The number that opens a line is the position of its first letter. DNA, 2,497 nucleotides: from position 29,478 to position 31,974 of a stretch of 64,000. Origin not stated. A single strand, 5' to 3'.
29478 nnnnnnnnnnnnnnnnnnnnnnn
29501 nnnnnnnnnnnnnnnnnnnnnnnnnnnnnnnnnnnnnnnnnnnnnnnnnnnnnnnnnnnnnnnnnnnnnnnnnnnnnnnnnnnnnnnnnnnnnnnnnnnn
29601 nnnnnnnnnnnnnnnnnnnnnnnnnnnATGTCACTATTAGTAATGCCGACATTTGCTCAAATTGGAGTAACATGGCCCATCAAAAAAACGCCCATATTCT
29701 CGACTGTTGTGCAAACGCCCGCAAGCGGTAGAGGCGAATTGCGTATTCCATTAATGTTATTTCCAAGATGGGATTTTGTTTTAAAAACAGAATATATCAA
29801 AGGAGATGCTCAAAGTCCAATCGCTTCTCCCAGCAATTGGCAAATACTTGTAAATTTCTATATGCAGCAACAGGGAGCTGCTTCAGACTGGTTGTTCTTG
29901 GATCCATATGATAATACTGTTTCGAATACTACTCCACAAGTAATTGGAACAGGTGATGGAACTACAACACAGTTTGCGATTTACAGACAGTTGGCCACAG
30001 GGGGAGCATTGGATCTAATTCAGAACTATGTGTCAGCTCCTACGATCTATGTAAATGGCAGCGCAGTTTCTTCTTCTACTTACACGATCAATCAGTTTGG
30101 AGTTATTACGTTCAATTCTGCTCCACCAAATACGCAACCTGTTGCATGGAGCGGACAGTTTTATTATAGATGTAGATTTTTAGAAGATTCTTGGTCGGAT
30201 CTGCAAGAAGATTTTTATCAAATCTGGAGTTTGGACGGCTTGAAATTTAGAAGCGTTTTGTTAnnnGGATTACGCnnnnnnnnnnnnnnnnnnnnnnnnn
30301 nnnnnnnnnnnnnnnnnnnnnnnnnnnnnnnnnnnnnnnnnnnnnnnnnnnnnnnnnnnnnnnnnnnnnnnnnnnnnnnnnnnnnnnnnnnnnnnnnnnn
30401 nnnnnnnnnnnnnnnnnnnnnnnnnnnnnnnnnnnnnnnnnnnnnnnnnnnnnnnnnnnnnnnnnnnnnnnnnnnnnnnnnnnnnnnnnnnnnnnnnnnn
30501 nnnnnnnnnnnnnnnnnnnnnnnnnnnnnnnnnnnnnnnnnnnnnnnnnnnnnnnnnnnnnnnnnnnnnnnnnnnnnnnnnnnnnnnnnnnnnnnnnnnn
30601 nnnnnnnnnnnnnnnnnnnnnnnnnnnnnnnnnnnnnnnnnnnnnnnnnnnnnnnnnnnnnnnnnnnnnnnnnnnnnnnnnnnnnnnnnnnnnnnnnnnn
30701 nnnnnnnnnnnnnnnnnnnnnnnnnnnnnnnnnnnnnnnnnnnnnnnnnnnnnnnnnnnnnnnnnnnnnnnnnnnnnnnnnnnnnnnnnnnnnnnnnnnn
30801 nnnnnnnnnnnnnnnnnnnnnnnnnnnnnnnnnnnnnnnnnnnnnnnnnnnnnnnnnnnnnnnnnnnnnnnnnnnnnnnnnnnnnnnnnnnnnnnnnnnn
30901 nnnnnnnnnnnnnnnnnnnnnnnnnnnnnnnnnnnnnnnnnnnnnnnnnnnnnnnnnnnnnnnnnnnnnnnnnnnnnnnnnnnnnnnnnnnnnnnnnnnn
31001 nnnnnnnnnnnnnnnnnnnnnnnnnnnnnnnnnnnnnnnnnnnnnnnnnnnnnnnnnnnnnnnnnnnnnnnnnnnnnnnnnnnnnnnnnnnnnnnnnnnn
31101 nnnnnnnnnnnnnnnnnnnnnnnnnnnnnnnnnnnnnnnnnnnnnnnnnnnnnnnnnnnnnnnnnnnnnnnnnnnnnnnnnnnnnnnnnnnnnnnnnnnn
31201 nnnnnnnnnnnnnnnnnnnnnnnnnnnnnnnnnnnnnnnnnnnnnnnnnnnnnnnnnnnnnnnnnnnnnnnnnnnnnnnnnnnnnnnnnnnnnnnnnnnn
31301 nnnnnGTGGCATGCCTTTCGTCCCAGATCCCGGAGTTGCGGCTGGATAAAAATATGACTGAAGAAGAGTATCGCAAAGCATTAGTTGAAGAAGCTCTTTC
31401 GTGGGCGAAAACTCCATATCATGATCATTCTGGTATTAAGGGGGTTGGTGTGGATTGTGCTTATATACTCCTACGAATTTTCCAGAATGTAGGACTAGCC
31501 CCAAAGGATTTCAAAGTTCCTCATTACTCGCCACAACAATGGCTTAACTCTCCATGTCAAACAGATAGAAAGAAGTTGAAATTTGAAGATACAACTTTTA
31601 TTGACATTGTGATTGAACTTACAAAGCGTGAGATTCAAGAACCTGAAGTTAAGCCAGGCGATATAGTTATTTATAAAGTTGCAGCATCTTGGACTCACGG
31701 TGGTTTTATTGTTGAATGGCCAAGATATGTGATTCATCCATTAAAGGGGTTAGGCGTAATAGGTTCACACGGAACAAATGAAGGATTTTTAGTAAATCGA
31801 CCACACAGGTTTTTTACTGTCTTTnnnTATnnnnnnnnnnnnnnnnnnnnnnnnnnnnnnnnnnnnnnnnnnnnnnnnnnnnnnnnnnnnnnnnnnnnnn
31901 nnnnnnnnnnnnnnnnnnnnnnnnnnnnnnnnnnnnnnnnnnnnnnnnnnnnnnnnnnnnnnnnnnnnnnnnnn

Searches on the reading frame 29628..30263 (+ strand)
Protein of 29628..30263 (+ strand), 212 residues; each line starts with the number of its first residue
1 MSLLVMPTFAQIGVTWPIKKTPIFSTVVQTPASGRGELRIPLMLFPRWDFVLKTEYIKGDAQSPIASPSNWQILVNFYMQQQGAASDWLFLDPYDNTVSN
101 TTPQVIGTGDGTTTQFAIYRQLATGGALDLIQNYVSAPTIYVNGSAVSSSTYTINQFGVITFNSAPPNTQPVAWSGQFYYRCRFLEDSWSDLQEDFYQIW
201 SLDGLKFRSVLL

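Call 36: search_protein_families(library=pfam, proteins=[window:29628-30263:+], max_evalue=0.001)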
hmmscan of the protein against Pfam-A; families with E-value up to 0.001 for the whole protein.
window:29628-30263:+ (212 aa): 1 family
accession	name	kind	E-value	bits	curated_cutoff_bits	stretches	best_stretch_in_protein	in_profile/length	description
PF09343.15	DUF2460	-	3.9e-29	102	30.4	1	13-210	8-204/205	Conserved hypothetical protein 2217 (DUF2460)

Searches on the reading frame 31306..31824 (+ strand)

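Call 36: search_protein_families(library=pfam, proteins=[window:31306-31824:+], max_evalue=0.001)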
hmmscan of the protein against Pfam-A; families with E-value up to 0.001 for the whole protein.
window:31306-31824:+ (173 aa): 0 families

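Call 87: search_protein_families(library=ncbifam, proteins=[window:31306-31824:+], max_evalue=0.01)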
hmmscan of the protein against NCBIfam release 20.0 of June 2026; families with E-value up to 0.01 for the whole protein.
window:31306-31824:+ (173 aa): 1 family
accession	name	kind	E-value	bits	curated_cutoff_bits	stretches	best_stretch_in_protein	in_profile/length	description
TIGR02219.1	phage_NlpC_fam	hypoth_equivalog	0.00022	21.7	81.9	1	27-153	2-116/134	putative phage cell wall peptidase, NlpC/P60 family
